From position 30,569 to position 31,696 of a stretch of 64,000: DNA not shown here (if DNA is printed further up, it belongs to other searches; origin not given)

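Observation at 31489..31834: Giant NRPS begins with only the C-terminal half of a C domain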

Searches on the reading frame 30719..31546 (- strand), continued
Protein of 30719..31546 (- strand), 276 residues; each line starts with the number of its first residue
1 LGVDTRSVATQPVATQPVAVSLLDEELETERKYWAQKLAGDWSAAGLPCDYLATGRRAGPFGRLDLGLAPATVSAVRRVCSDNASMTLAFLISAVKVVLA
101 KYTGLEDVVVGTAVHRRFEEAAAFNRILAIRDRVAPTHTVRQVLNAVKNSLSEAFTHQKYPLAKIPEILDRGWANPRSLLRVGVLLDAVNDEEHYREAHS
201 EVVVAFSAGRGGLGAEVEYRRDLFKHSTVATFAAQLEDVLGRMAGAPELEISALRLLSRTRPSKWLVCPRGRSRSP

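Call 36: find_related_loci(query=A2, collection=genome_contigs, flank=10000)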
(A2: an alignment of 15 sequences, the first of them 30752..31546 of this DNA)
Query A2 (265 aa) in genome_contigs; peptide patterns used: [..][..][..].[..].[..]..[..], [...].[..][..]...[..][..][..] (x = any residue, [..] = any of these).
142 stretches matched a pattern; 47 encode a relative of the query (tblastn E <= 1e-3); 46 distinct loci.
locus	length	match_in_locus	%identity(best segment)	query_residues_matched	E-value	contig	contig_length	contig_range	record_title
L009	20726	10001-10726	39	18-258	2e-58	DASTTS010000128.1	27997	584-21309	MAG TPA_asm: Pyrinomonadaceae bacterium isolate SMAG_U2312 k141_279935, whole genome shotgun sequence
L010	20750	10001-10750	40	10-258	3e-55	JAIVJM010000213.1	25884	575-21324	MAG: Acidobacteria bacterium isolate MAG52 MTG52_2247, whole genome shotgun sequence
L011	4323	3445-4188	40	18-264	7e-54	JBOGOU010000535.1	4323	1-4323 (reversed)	MAG: Pyrinomonadaceae bacterium isolate H1-B1_maxbin2.bin.13 k127_1879540, whole genome shotgun sequence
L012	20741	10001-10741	39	20-265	1e-49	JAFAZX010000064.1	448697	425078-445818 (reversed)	MAG: Acidobacteriota bacterium isolate CP_BM_RX_R9_16 BM_RX_R9_k147_1808495, whole genome shotgun sequence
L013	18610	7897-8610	37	18-254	6e-50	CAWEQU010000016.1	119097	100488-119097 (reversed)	MAG: uncultured Chloroflexia bacterium isolate MFD09212.bin.3.261 genome assembly, contig: contig_72052, whole genome sh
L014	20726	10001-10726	38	18-258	4e-48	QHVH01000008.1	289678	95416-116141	MAG: Blastocatellia bacterium AA13 isolate gp4 AA13 14_0929_09_20cm_scaffold_7_curated, whole genome shotgun sequence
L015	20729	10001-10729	37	20-261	9e-53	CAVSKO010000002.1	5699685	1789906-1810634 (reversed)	MAG: Blastocatellia bacterium isolate MFD09212.bin.1.217 genome assembly, contig: contig_268, whole genome shotgun seque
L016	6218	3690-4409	40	21-258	9e-48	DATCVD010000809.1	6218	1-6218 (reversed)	MAG TPA_asm: Pyrinomonadaceae bacterium isolate SMAG_U7376 k141_29660, whole genome shotgun sequence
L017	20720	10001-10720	34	20-258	6e-47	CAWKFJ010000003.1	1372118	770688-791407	MAG: uncultured Acidobacteriota bacterium isolate MFD09212.bin.1.141 genome assembly, contig: contig_13391, whole genome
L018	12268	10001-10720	34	20-258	1e-45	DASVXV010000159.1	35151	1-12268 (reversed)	MAG TPA_asm: Pyrinomonadaceae bacterium isolate SMAG_U2584 k141_572015, whole genome shotgun sequence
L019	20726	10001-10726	35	16-257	5e-45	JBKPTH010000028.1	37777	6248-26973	MAG: Acidobacteriota bacterium isolate GS_EKS_MAG_00001 GS_EKS_000001711392, whole genome shotgun sequence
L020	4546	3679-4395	34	20-257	9e-45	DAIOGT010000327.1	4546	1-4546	MAG TPA_asm: Pyrinomonadaceae bacterium isolate CTOTU27637 NODE_9647_length_4546_cov_16.399020, whole genome shotgun seq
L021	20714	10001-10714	36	22-258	1e-44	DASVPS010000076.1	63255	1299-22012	MAG TPA_asm: Pyrinomonadaceae bacterium isolate SMAG_U3185 k141_160563, whole genome shotgun sequence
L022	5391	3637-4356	35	23-261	1e-44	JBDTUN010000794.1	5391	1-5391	MAG: Acidobacteriota bacterium isolate cluster3_bin.45 NODE_84745_length_5391_cov_6.703336, whole genome shotgun sequenc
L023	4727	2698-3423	38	20-258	1e-42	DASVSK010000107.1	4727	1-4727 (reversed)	MAG TPA_asm: Pyrinomonadaceae bacterium isolate SMAG_U3260 k141_84340, whole genome shotgun sequence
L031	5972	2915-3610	30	26-261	2e-33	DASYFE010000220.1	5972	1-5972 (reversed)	MAG TPA_asm: Pyrinomonadaceae bacterium isolate SMAG_U5005 k141_733668, whole genome shotgun sequence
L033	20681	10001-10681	25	30-258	2e-28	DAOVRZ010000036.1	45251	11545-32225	MAG TPA_asm: Halanaerobiales bacterium isolate CSMAG_1614 CSMAG_1614_k141_44259_length_45251_cov_36.0031, whole genome s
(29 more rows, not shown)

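Call 44: search_protein_families(library=pfam, proteins=[L021:5865-7244:+, L021:7265-9904:+, L033:8556-9866:+, L015:14187-15938:+, L014:7326-7778:+, L009:8255-9919:+, L031:63-2402:+], max_evalue=0.001)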
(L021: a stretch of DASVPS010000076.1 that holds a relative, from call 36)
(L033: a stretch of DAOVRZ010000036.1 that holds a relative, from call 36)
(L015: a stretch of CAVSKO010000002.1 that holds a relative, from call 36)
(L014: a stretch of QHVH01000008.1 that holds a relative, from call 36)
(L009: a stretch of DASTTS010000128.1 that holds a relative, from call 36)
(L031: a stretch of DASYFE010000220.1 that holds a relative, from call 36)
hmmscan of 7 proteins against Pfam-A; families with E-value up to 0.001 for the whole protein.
L021:5865-7244:+ (459 aa): 5 families
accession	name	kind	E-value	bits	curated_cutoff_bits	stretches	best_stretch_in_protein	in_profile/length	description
PF13650.11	Asp_protease_2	-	5.8e-18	65.8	24.3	2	101-196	2-90/90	Aspartyl protease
PF13975.11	gag-asp_proteas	-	2e-09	38.3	28.2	1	102-199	3-92/92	gag-polyprotein putative aspartyl protease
PF17820.7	PDZ_6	-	8.8e-09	35.4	27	1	392-442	4-52/54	PDZ domain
PF00595.29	PDZ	-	3.5e-07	31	23.2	1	385-428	24-67/81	PDZ domain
PF13180.12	PDZ_2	-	2.1e-06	28.4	27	1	386-453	12-78/80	PDZ domain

L021:7265-9904:+ (879 aa): 1 family
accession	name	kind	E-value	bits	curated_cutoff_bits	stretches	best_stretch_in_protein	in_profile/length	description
PF04738.18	Lant_dehydr_N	-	3.2e-39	135.1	28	1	173-817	2-648/649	Lantibiotic dehydratase, N terminus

L033:8556-9866:+ (436 aa): 2 families
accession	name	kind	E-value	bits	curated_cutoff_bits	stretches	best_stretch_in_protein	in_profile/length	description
PF07690.21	MFS_1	-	4.5e-47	161.1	33.4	2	34-387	3-338/347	Major Facilitator Superfamily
PF05977.19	MFS_3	-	2.7e-18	66.2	27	1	35-419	18-383/524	Transmembrane secretion effector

L015:14187-15938:+ (583 aa): 4 families
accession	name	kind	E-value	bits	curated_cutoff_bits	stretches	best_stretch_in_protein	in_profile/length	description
PF18456.6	CmlA_N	-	9.9e-83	277.4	25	1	8-240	1-232/232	Diiron non-heme beta-hydroxylase N-terminal domain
PF13483.12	Lactamase_B_3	-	1.4e-11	45.1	24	1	253-324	1-58/160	Beta-lactamase superfamily domain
PF12706.13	Lactamase_B_2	-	3.8e-10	40.1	27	1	271-433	3-169/200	Beta-lactamase superfamily domain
PF00753.33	Lactamase_B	-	0.00099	19.5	22.7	0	295-402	41-149/196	Metallo-beta-lactamase superfamily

L014:7326-7778:+ (150 aa): 1 family
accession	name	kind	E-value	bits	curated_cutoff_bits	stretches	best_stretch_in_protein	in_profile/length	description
PF01797.21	Y1_Tnp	-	1.6e-24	86.8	23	1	7-119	4-121/121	Transposase IS200 like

L009:8255-9919:+ (554 aa): 2 families
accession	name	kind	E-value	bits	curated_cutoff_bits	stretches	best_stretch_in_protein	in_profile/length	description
PF04055.27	Radical_SAM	-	8.7e-25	88.2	29.5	1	267-426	4-166/166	Radical SAM superfamily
PF02310.24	B12-binding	-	4.5e-11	43.1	32.1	1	89-205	10-118/121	B12 binding domain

L031:63-2402:+ (779 aa): 2 families
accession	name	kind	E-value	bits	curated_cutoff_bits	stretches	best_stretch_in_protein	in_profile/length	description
PF12704.14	MacB_PCD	-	1.7e-34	120.3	27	2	3-211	9-204/207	MacB-like periplasmic core domain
PF02687.27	FtsX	-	2.4e-28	99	25.5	2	254-369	3-117/120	FtsX-like permease C-terminal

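Call 45: search_protein_families(library=ncbifam, proteins=[L009:8255-9919:+, L015:14187-15938:+, L021:7265-9904:+, window:30752-31546:-], max_evalue=0.01)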
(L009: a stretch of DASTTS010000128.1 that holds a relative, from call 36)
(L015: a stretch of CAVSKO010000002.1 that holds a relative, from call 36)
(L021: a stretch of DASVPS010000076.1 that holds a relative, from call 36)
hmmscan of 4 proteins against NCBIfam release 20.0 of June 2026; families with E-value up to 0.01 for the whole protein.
L009:8255-9919:+ (554 aa): 26 families (the best 25 are shown)
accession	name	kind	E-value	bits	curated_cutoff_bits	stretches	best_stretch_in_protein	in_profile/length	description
TIGR04479.1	bcpD_PhpK_rSAM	subfamily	2e-201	669.8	600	1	25-522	2-502/504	PhpK family radical SAM P-methyltransferase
TIGR04072.2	rSAM_ladder_B12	equivalog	1.3e-30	106.5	360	1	147-428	86-348/443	lipid biosynthesis B12-binding/radical SAM protein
TIGR04014.1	B12_SAM_MJ_0865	equivalog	1.7e-29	102.9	360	2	351-457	258-364/434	methyl-coenzyme M reductase glutamine C-methyltransferase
TIGR03471.1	HpnJ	equivalog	3.6e-29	102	577.6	1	261-451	197-387/472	hopanoid biosynthesis associated radical SAM protein HpnJ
TIGR02026.1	BchE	equivalog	3.5e-28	98.7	481.35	1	82-447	12-383/497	magnesium-protoporphyrin IX monomethyl ester anaerobic oxidative cyclase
NF050148.1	rSAM_ApyD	equivalog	1.2e-25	90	750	1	124-462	68-403/645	RiPP biosynthesis radical SAM protein ApyD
TIGR04385.1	B12_rSAM_cofa1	equivalog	1.7e-23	83.5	450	1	137-428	78-363/438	B12 lower ligand biosynthesis radical SAM protein BzaD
TIGR04013.1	B12_SAM_MJ_1487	hypoth_equivalog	1.8e-21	76.5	251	2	143-285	52-175/382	TIGR04013 family B12-binding domain/radical SAM domain-containing protein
TIGR03975.1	rSAM_ocin_1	subfamily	3e-18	65.7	281.85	1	120-428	118-429/606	RiPP maturation radical SAM C-methyltransferase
NF038361.1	rSAM_Sden_1168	equivalog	1e-17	64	575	1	119-428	128-450/560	Sden_1168 family B12-binding radical SAM P-methyltransferase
TIGR04428.1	B12_rSAM_trp_MT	equivalog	3.5e-17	62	500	1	265-425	220-394/558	tryptophan 2-C-methyltransferase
TIGR00089.1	TIGR00089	subfamily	9e-16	57.7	251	1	266-448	145-337/429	MiaB/RimO family radical SAM methylthiotransferase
NF033070.1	rSAM_AprD4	equivalog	6.2e-15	55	500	1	245-427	178-364/456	AprD4 family radical SAM diol-dehydratase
TIGR04367.1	HpnR_B12_rSAM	equivalog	1.9e-14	53.1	650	1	99-403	28-327/490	hopanoid C-3 methylase HpnR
TIGR01125.1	TIGR01125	equivalog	3.5e-12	46.1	356.95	1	158-432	64-319/432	30S ribosomal protein S12 methylthiotransferase RimO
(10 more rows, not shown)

L015:14187-15938:+ (583 aa): 1 family
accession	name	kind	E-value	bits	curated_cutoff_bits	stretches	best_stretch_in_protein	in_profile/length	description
NF001911.0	PRK00685.1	equivalog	3.2e-08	33.3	144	1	253-312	2-55/228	metal-dependent hydrolase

L021:7265-9904:+ (879 aa): 2 families
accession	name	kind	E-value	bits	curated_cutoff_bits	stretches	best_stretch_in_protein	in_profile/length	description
TIGR03859.1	PQQ_PqqD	equivalog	0.00082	19.2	46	1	293-365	8-80/81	pyrroloquinoline quinone biosynthesis peptide chaperone PqqD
NF002535.0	PRK02079.1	equivalog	0.00089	19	101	1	288-365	12-89/92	pyrroloquinoline quinone biosynthesis peptide chaperone PqqD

window:30752-31546:- (265 aa): 3 families
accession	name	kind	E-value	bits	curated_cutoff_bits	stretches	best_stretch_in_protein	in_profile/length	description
NF004282.0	PRK05691.1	subfamily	6.8e-14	48.9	4090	1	22-260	857-1113/4334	non-ribosomal peptide synthase/polyketide synthase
NF047350.1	aureusi_NRPS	equivalog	3.7e-12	44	2500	1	26-251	1161-1405/2373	aureusimine non-ribosomal peptide synthetase AusA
TIGR03443.1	alpha_am_amid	equivalog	1.7e-09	35.6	1030.1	1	34-260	2-217/1390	L-aminoadipate-semialdehyde dehydrogenase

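Call 76: search_solved_structures(query=A2, max_evalue=0.001, show_alignments=0)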
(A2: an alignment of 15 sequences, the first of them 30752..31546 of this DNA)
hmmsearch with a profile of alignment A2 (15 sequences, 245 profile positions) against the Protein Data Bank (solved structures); distinct sequences matched with E-value up to 0.001: 45.
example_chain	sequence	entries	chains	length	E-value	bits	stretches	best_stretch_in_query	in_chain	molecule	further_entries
2jgp_A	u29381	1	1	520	5.2e-46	160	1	12-244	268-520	TYROCIDINE SYNTHETASE 3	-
5u89_A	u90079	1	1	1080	4.1e-33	117.8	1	12-244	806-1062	Amino acid adenylation domain protein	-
8qnf_A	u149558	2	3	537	1.2e-30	109.7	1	11-243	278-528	Condensation domain TomBC from the Tomaymycin non-ribosomal peptide synthetase | Tomaymycin non-ribosomal peptide synthetase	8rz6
8z0q_C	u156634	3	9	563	1.9e-27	99.2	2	14-170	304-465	Special condensation domain in NRPS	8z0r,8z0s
6p1j_A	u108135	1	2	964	1.8e-26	96.1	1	8-170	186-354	Txo2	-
6oyf_A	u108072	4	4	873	7.1e-26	94.1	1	12-171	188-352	Txo1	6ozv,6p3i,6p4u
4zxh_A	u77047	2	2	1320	1.4e-24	89.8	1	8-185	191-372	ABBFA_003403 | Tyrocidine synthetase 3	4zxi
8xjz_C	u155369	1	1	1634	2.3e-23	85.8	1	13-241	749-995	Peptide synthetase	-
4tx2_B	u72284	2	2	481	7.7e-23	84.1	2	14-171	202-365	Non-ribosomal peptide synthetase | Peptide synthetase, module 7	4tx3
6mfx_A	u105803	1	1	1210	1.7e-21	79.8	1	10-244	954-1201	Linear gramicidin synthase subunit A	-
6mfw_A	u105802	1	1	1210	1.7e-21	79.8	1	10-244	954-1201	Linear gramicidin synthase subunit A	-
6mfy_A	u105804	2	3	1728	3e-21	78.9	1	10-244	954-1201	Linear gramicidin synthase subunit A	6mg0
6mfz_A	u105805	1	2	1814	3.2e-21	78.8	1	10-244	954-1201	Linear gramicidin synthase subunit A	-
9be3_A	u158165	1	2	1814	3.3e-21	78.8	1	10-244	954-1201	Linear gramicidin synthase subunit A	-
9meh_A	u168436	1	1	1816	3.3e-21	78.8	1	10-244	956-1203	Linear gramicidin synthase subunit A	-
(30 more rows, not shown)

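Call 85: find_encoding_contigs(protein=P0107, flank=4000, max_places=1)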
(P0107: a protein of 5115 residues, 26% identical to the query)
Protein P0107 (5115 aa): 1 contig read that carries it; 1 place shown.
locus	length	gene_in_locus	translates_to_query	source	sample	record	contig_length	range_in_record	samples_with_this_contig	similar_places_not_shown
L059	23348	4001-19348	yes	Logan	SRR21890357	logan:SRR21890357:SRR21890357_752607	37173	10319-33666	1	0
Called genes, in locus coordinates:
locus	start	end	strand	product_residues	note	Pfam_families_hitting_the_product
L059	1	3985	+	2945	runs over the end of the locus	PF00109:ketoacyl-synt, PF02801:Ketoacyl-synt_C, PF16197:KAsynt_C_assoc, PF22621:CurL-like_PKS_C, PF21089:PKS_DH_N, PF14765:PS-DH, PF21394:Beta-ketacyl_N, PF08659:KR, +11 more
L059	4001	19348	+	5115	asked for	PF00501:AMP-binding, PF00668:Condensation, PF00501:AMP-binding, PF13193:AMP-binding_C, PF00550:PP-binding, PF00668:Condensation, PF00501:AMP-binding, PF13193:AMP-binding_C, +12 more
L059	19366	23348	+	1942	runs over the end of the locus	PF00501:AMP-binding, PF13193:AMP-binding_C (weak), PF00550:PP-binding, PF00668:Condensation, PF00501:AMP-binding, PF13193:AMP-binding_C, PF00550:PP-binding, PF00975:Thioesterase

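Call 86: find_encoding_contigs(protein=P0011, flank=4000, max_places=1)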
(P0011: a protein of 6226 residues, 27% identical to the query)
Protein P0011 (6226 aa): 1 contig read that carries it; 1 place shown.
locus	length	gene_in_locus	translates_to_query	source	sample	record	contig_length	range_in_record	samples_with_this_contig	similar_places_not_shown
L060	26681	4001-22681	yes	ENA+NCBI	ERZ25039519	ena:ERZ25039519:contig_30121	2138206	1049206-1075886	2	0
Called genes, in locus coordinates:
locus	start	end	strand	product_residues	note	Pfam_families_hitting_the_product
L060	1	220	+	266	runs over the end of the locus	PF00975:Thioesterase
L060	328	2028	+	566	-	PF00015:MCPsignal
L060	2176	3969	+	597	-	PF00501:AMP-binding, PF23024:AMP-dom_DIP2-like (weak), PF24919:Mug62 (weak)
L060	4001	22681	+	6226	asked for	PF00109:ketoacyl-synt, PF00550:PP-binding, PF02801:Ketoacyl-synt_C, PF16197:KAsynt_C_assoc, PF22621:CurL-like_PKS_C, PF00698:Acyl_transf_1, PF22953:SpnB_Rossmann, PF08659:KR, +25 more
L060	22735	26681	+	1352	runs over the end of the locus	PF00668:Condensation, PF00501:AMP-binding, PF13193:AMP-binding_C, PF00550:PP-binding, PF00668:Condensation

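Call 87: find_encoding_contigs(protein=P0066, flank=4000, max_places=1)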
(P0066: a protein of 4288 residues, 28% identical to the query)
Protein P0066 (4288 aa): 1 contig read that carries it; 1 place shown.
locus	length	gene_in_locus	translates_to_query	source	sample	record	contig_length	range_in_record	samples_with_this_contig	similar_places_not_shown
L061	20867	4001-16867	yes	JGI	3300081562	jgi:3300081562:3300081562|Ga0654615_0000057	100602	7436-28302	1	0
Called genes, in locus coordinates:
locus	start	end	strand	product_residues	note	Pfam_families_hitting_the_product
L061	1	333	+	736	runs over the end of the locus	PF00756:Esterase (faint)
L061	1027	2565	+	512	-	PF00082:Peptidase_S8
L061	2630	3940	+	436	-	PF04389:Peptidase_M28, PF01546:Peptidase_M20 (faint)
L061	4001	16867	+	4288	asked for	PF00501:AMP-binding, PF00550:PP-binding, PF00668:Condensation, PF00501:AMP-binding, PF00550:PP-binding, PF00668:Condensation, PF00501:AMP-binding, PF13193:AMP-binding_C, +7 more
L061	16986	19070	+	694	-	PF02543:Carbam_trans_N, PF16861:Carbam_trans_C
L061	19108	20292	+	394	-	-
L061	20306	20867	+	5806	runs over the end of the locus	PF00668:Condensation, PF00501:AMP-binding, PF13193:AMP-binding_C, PF00550:PP-binding, PF00668:Condensation, PF00501:AMP-binding, PF21394:Beta-ketacyl_N, PF08659:KR, +8 more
